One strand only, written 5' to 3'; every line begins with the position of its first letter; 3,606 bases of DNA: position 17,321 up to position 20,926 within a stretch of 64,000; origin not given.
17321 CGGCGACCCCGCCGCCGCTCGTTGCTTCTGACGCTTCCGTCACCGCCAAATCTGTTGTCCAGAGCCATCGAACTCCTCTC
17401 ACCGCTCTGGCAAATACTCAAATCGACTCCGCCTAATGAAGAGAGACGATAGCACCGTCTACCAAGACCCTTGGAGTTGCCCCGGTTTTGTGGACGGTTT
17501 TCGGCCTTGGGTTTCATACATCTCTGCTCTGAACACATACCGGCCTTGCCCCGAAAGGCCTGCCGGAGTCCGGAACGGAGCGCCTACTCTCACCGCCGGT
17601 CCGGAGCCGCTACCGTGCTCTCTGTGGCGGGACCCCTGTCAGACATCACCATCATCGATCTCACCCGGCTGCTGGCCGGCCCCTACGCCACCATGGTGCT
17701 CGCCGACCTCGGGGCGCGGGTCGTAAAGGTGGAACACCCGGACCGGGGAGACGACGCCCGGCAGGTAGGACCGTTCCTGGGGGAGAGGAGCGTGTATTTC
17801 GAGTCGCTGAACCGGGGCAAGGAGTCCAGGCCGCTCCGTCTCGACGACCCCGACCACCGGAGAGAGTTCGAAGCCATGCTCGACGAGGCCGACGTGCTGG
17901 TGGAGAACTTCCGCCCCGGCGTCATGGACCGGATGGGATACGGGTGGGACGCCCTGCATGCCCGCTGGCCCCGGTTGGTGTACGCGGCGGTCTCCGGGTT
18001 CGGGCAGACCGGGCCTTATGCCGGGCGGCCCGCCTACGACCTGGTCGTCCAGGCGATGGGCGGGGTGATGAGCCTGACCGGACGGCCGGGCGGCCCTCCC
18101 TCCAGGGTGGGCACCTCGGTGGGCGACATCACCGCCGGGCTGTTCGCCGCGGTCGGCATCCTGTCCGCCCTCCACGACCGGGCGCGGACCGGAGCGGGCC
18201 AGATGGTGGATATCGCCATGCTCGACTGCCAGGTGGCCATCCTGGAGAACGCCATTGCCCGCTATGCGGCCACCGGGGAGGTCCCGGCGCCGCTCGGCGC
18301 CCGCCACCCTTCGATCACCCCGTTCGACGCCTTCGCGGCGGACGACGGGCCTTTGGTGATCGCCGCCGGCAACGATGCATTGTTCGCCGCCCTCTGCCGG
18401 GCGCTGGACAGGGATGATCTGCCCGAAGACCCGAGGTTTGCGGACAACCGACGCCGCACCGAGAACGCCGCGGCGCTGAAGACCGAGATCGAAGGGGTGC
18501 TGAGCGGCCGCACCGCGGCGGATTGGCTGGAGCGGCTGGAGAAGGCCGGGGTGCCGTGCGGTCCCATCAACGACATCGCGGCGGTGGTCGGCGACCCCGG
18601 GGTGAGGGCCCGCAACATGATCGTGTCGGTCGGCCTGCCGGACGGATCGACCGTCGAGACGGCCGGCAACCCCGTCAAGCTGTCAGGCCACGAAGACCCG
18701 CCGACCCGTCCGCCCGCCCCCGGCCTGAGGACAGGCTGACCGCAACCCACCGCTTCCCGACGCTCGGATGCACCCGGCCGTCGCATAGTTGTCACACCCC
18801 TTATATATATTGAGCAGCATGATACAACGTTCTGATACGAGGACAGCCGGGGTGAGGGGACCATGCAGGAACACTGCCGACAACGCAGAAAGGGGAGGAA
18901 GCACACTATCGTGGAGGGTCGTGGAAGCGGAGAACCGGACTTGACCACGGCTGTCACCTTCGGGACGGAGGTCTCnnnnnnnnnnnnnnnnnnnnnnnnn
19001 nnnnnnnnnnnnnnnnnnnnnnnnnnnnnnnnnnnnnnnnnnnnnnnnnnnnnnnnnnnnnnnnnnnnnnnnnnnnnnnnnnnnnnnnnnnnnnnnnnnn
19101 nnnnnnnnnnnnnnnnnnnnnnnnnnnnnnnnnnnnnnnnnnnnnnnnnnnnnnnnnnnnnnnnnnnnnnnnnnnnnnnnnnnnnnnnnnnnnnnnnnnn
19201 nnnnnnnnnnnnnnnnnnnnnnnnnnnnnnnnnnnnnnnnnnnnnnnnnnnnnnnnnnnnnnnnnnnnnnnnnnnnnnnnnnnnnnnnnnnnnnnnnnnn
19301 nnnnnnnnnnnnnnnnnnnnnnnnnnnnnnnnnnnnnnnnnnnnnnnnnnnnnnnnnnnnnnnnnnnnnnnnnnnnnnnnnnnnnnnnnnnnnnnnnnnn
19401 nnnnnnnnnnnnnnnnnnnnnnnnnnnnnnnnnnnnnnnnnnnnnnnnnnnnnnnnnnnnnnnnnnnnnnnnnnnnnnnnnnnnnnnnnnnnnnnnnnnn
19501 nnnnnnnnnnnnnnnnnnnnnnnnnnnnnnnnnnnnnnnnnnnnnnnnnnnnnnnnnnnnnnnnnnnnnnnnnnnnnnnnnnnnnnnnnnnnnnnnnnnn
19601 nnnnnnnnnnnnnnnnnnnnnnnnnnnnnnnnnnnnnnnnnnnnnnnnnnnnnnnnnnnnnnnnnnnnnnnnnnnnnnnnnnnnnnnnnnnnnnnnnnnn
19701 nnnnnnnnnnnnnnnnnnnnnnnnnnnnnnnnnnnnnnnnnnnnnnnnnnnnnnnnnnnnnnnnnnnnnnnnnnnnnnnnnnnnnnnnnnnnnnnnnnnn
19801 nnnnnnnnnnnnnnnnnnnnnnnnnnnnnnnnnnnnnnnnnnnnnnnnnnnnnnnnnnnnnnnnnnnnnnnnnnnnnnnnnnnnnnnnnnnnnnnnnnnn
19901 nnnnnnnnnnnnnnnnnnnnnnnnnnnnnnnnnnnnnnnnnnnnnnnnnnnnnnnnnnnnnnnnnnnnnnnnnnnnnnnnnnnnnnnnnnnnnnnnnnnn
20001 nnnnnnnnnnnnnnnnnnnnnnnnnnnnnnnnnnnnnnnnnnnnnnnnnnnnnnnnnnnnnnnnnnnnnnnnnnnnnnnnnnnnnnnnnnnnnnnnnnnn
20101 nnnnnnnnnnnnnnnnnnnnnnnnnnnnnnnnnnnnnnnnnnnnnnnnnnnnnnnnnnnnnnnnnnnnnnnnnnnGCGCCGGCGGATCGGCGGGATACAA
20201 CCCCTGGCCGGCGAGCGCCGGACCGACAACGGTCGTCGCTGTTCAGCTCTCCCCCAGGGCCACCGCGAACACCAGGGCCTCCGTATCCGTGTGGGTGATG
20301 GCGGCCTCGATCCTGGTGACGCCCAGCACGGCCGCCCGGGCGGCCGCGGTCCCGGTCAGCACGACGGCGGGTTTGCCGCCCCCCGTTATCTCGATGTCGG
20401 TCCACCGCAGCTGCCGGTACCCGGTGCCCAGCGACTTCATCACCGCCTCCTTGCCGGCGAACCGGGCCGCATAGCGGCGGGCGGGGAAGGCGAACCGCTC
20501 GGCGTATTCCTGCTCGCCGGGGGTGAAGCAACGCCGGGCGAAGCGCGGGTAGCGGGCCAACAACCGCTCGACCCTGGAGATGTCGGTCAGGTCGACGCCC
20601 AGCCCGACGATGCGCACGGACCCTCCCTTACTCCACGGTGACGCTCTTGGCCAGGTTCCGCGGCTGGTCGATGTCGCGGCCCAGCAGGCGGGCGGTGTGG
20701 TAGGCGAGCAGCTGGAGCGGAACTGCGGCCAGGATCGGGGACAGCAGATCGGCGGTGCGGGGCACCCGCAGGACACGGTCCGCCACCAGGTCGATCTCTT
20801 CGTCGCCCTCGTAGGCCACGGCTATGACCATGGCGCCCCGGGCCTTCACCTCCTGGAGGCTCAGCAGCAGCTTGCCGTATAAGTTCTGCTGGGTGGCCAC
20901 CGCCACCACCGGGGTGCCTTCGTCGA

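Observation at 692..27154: Four-copy family of promoter-led, GC-rich structured elements sharing an upstream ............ motif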

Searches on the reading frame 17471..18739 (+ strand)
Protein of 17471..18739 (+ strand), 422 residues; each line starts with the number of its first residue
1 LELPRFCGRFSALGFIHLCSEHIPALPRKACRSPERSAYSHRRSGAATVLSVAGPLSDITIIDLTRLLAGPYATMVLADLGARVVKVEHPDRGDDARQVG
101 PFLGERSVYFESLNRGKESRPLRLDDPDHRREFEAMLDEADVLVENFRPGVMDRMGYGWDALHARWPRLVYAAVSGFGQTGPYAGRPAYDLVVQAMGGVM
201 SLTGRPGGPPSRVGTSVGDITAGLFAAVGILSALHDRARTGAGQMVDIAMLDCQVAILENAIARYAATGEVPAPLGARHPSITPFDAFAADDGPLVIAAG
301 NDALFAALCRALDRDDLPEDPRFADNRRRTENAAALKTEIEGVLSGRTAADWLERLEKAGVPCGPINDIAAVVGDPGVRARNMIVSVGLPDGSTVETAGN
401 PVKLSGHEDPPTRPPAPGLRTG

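Call 66: search_protein_families(library=pfam, proteins=[window:17471-18739:+], max_evalue=0.01)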
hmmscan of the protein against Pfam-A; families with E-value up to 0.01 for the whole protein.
window:17471-18739:+ (422 aa): 1 family
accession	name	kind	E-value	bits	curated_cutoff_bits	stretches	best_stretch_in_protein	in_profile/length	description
PF02515.22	CoA_transf_3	-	6.3e-129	430.7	23.3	1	56-418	1-361/366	CoA-transferase family III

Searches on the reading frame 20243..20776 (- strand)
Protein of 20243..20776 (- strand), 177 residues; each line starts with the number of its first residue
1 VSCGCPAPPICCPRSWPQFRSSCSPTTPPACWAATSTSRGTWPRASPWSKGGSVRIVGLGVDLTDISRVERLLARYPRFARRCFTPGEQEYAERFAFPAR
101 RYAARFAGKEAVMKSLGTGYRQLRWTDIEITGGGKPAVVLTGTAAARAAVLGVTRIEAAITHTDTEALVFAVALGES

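Call 66: search_protein_families(library=pfam, proteins=[window:20243-20776:-], max_evalue=0.01)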
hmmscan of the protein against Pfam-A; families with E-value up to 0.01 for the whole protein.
window:20243-20776:- (177 aa): 1 family
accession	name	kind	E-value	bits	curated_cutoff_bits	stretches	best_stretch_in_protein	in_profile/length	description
PF01648.25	ACPS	-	9.4e-15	55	25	1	58-152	1-100/111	4'-phosphopantetheinyl transferase superfamily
